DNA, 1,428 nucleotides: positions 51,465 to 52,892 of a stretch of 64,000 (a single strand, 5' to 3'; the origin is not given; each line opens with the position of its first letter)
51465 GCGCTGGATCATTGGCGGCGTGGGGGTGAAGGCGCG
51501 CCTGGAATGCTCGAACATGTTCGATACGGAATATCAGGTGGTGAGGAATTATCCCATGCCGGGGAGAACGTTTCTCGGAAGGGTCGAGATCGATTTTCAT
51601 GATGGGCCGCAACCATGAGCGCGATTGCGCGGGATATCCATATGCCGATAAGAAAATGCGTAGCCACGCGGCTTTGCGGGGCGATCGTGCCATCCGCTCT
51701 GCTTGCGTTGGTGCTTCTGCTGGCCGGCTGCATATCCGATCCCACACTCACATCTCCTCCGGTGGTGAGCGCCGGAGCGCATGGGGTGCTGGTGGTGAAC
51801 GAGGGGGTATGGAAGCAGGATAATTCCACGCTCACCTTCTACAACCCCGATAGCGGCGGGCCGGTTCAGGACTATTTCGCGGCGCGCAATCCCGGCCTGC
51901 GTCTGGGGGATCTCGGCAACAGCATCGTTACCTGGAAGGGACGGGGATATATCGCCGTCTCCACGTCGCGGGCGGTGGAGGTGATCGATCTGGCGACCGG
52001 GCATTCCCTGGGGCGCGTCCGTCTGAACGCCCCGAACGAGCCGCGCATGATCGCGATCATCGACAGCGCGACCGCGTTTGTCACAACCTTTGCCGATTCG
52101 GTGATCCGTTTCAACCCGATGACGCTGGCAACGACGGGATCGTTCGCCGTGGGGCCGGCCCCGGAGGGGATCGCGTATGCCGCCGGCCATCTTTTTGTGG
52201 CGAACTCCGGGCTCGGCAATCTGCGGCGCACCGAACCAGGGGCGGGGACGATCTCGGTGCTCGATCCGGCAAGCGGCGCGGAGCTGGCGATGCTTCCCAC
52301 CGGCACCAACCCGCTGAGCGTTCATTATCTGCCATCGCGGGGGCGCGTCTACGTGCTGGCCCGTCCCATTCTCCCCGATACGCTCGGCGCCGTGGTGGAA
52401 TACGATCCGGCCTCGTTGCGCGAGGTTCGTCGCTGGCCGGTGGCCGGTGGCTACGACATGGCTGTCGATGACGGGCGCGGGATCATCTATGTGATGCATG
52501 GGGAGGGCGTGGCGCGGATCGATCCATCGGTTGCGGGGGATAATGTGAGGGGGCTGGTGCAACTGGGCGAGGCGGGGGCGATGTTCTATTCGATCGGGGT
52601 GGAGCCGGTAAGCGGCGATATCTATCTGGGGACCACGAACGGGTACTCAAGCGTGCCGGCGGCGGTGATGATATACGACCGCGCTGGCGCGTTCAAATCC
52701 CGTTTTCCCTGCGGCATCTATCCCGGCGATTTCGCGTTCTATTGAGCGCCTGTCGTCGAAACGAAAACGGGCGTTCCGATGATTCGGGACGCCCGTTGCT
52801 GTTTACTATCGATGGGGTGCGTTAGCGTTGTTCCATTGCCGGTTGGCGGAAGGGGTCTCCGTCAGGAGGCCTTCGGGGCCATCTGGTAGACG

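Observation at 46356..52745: B12-riboswitch operon encodes an unusual surface corrinoid-capture set: T9SS-anchored beta-propeller, unknown T9SS cargo, TonB-dependent receptor and beta-propeller lipoprotein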

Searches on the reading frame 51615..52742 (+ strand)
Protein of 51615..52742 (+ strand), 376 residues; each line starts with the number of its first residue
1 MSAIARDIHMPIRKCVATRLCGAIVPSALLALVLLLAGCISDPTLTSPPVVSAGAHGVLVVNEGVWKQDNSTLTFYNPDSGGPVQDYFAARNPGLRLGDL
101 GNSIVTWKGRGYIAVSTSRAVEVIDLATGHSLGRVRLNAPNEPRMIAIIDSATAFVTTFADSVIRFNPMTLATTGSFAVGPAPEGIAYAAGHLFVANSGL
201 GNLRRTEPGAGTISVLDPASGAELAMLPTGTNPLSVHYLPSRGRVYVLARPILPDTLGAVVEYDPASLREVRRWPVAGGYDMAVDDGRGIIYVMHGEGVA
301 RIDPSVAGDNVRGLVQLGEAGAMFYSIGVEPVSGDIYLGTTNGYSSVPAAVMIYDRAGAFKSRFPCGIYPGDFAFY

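Call 8: search_protein_families(library=pfam, proteins=[window:51615-52742:+], max_evalue=0.1)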
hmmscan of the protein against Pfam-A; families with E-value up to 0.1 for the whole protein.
window:51615-52742:+ (376 aa): 1 family
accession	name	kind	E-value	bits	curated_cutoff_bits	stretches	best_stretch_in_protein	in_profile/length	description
PF16819.11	DUF5074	-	3.2e-06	26.9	27.2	1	57-114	2-58/353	Domain of unknown function (DUF5074)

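Call 9: search_protein_families(library=ncbifam, proteins=[window:51615-52742:+], max_evalue=0.1)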
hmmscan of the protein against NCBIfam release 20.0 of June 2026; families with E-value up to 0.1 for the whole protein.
window:51615-52742:+ (376 aa): 3 families
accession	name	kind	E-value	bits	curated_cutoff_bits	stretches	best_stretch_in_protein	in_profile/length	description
TIGR02276.1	beta_rpt_yvtn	repeat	0.0013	18.6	27.85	0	209-236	12-39/42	beta-propeller repeat protein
TIGR03866.1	PQQ_ABC_repeats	subfamily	0.012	14.7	287.3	0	112-196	56-141/310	PQQ-dependent catabolism-associated beta-propeller protein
NF000318.1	rifampin_ARR_Ms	exception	0.034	14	250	0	279-312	60-93/143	NAD(+)--rifampin ADP-ribosyltransferase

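Call 10: search_solved_structures(query=window:51615-52742:+, max_evalue=10, show_alignments=2)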
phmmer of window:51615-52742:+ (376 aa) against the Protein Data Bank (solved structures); distinct sequences matched with E-value up to 10: 20.
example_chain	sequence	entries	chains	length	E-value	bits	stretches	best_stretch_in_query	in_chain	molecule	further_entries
8ptf_A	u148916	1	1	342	6.6e-21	78.1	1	51-371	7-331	YncE family protein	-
8ptd_A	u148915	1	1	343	6.7e-21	78.1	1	51-371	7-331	YncE family protein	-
8blw_B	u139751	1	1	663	3.5e-20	75.8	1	50-371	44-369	YncE family protein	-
8bmy_A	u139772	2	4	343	4.1e-15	59.1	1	52-176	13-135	Putative surface layer protein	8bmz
8bmx_D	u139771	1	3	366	4.4e-15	59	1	52-176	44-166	YncE family protein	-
8bn0_A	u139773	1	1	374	4.7e-15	58.9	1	52-176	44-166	Putative surface layer protein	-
8baz_A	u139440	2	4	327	1.9e-14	56.9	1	55-176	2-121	Surface layer protein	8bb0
8bai_A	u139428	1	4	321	2.2e-14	56.7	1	55-176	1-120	Surface layer protein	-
3dsm_A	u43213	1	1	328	2.4e-14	56.6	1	55-176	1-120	uncharacterized protein BACUNI_02894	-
8p97_B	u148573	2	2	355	1.6e-13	53.8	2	37-176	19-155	Putative surface layer protein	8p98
8okv_B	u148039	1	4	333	4.7e-13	52.3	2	54-176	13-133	Putative surface layer protein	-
8puj_A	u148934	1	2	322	7.7e-13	51.6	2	55-176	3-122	YncE family protein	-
1l0q_A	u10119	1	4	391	5.7e-05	25.7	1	110-235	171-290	Surface layer protein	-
9s6c_A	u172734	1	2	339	0.0093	18.4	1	56-201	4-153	Quinoprotein amine dehydrogenase-like protein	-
9s6c_C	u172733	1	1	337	0.011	18.2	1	57-201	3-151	Quinoprotein amine dehydrogenase-like protein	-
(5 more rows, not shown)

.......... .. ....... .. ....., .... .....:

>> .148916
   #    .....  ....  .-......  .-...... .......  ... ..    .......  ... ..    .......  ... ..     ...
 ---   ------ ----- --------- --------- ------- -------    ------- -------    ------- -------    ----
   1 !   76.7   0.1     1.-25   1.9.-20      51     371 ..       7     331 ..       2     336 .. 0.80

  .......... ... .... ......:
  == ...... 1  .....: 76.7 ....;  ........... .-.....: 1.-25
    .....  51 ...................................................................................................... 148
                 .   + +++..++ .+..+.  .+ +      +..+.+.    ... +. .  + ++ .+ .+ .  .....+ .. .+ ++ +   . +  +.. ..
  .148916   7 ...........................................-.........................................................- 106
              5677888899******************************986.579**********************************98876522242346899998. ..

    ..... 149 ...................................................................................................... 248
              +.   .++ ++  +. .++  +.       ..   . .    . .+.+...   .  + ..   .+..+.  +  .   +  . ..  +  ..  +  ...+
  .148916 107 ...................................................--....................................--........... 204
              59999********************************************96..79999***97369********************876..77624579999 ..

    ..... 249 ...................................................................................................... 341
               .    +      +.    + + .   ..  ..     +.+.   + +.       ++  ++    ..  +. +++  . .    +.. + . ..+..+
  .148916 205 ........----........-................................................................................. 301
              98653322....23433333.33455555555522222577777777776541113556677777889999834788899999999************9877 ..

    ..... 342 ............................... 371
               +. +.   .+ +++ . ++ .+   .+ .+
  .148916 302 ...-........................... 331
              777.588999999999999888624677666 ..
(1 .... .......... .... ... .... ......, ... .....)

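Call 16: find_encoding_contigs(protein=window:51615-52742:+, flank=10000, max_places=6)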
Protein window:51615-52742:+ (376 aa): 1 contig read that carries it; 1 place shown.
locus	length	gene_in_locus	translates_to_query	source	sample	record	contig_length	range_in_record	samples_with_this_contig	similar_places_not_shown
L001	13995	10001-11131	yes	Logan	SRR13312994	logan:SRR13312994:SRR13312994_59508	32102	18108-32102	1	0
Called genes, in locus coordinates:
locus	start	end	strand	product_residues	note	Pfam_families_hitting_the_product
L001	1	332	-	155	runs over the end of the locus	PF01590:GAF (weak)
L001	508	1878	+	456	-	PF07992:Pyr_redox_2, PF01266:DAO (faint), PF13738:Pyr_redox_3 (weak), PF00070:Pyr_redox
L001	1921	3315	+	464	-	PF12801:Fer4_5 (weak), PF12837:Fer4_6 (faint), PF12838:Fer4_7 (weak), PF13187:Fer4_9 (weak), PF13237:Fer4_10 (weak), PF14697:Fer4_21, PF00037:Fer4 (weak)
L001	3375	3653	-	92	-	-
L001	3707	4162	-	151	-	PF08719:NADAR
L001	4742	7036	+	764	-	-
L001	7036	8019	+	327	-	-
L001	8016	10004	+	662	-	PF07715:Plug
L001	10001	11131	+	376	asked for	PF16819:DUF5074 (weak)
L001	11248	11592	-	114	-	-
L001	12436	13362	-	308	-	PF01073:3Beta_HSD (weak), PF01370:Epimerase, PF05368:NmrA (weak), PF07993:NAD_binding_4 (faint), PF16363:GDP_Man_Dehyd (faint), PF13460:NAD_binding_10, PF08338:DUF1731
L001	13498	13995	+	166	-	?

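Call 48: find_homologous_proteins(query=window:51615-52742:+)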
Query window:51615-52742:+ (376 aa): 57 proteins with E <= 0.001 among 8000 candidates.
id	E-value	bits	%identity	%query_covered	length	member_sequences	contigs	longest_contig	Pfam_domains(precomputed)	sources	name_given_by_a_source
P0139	8.4e-247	836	100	100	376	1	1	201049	PF16819.12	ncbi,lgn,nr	ncbi:MAG: beta-propeller repeat protein [Chlorobi bacterium]|nr:beta-propeller repeat protein [Chlor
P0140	7.9e-205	698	84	100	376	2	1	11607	PF16819.12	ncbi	ncbi:MAG: hypothetical protein ABIR47_01360 [Candidatus Kapaibacterium sp.]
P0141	1.5e-116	408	58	93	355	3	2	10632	PF16819.12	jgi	jgi:DNA-binding beta-propeller fold protein YncE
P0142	1.0e-113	398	56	91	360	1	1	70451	PF16819.12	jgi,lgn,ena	-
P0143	2.0e-112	394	53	98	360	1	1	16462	PF16819.12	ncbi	-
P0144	8.6e-110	386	55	90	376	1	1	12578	PF16819.12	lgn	-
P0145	1.1e-108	382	52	97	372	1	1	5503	PF16819.12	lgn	-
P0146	1.6e-107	378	54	97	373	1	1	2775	PF16819.12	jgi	-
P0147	8.4e-106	372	55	90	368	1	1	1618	PF16819.12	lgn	-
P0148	4.3e-103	363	52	93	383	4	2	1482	PF16819.12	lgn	-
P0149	1.4e-101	359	53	92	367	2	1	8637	PF16819.12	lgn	-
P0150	1.1e-100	356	51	90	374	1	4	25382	PF16819.12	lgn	-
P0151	9.8e-93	329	50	89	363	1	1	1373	PF16819.12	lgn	-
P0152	1.5e-91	325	48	97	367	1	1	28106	-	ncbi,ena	-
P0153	2.9e-90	321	48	93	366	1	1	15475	PF16819.12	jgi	jgi:hypothetical protein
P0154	1.6e-89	319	46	90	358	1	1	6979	PF16819.12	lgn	-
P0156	2.2e-88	315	47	94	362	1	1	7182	PF16819.12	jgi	jgi:DNA-binding beta-propeller fold protein YncE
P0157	3.9e-88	314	46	93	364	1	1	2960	PF16819.12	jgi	jgi:hypothetical protein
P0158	5.9e-88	314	48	90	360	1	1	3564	PF16819.12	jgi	jgi:hypothetical protein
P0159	2.9e-87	311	47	93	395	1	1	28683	PF16819.12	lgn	-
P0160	1.4e-86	309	47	91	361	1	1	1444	PF16819.12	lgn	-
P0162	1.2e-85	306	44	98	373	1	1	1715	PF16819.12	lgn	-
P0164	1.9e-85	305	48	92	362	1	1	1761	PF16819.12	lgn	-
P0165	3.4e-85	305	44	93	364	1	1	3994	PF16819.12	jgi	jgi:DNA-binding beta-propeller fold protein YncE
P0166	7.1e-85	304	49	90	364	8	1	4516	PF16819.12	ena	-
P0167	9.8e-85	303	47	93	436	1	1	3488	PF16819.12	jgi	jgi:DNA-binding beta-propeller fold protein YncE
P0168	4.7e-84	301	45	92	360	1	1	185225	PF16819.12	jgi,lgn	-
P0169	1.3e-83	299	47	90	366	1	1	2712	PF16819.12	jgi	jgi:DNA-binding beta-propeller fold protein YncE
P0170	4.6e-82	294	45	92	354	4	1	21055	PF16819.12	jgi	-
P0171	9.9e-79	283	43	93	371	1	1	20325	PF16819.12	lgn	-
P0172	1.1e-78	283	42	94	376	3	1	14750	PF16819.12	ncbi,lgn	ncbi:MAG: YncE family protein [Candidatus Kapaibacterium sp.]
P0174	9.5e-78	280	48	85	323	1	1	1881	PF16819.12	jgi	jgi:outer membrane protein assembly factor BamB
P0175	5.1e-77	278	43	91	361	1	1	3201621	PF16819.12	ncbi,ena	-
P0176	9.5e-75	270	40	91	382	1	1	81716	PF16819.12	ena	-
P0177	1.1e-74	270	43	94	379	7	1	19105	PF16819.12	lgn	-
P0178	7.9e-71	257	41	95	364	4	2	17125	PF16819.12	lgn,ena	-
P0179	2.7e-66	242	42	92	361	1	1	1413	PF16819.12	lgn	-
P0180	3.4e-66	242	38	90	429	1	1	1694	PF16819.12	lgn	-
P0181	5.5e-66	241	39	93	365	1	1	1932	PF16819.12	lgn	-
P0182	3.0e-55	206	36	92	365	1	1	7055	PF16819.12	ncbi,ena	-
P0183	8.2e-53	198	34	93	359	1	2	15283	PF16819.12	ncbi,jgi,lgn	ncbi:MAG: hypothetical protein ABSG15_02980 [FCB group bacterium]|jgi:hypothetical protein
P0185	4.6e-51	192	34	91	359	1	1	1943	PF16819.12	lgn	-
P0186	1.4e-49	187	35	88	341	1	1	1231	PF16819.12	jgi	jgi:DNA-binding beta-propeller fold protein YncE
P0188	8.8e-47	178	35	92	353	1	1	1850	PF16819.12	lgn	-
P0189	1.2e-46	178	34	90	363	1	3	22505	PF16819.12,PF01436.28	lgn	-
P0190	8.9e-45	172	34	91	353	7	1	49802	PF16819.12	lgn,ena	-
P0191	1.4e-43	168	33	92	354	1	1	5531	PF16819.12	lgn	-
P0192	9.2e-43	165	33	91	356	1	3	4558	PF16819.12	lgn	-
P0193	5.0e-38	149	31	90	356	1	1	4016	PF16819.12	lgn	-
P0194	1.1e-36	145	31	89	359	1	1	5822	PF16819.12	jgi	-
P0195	2.1e-35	141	34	91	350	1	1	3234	PF16819.12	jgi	jgi:hypothetical protein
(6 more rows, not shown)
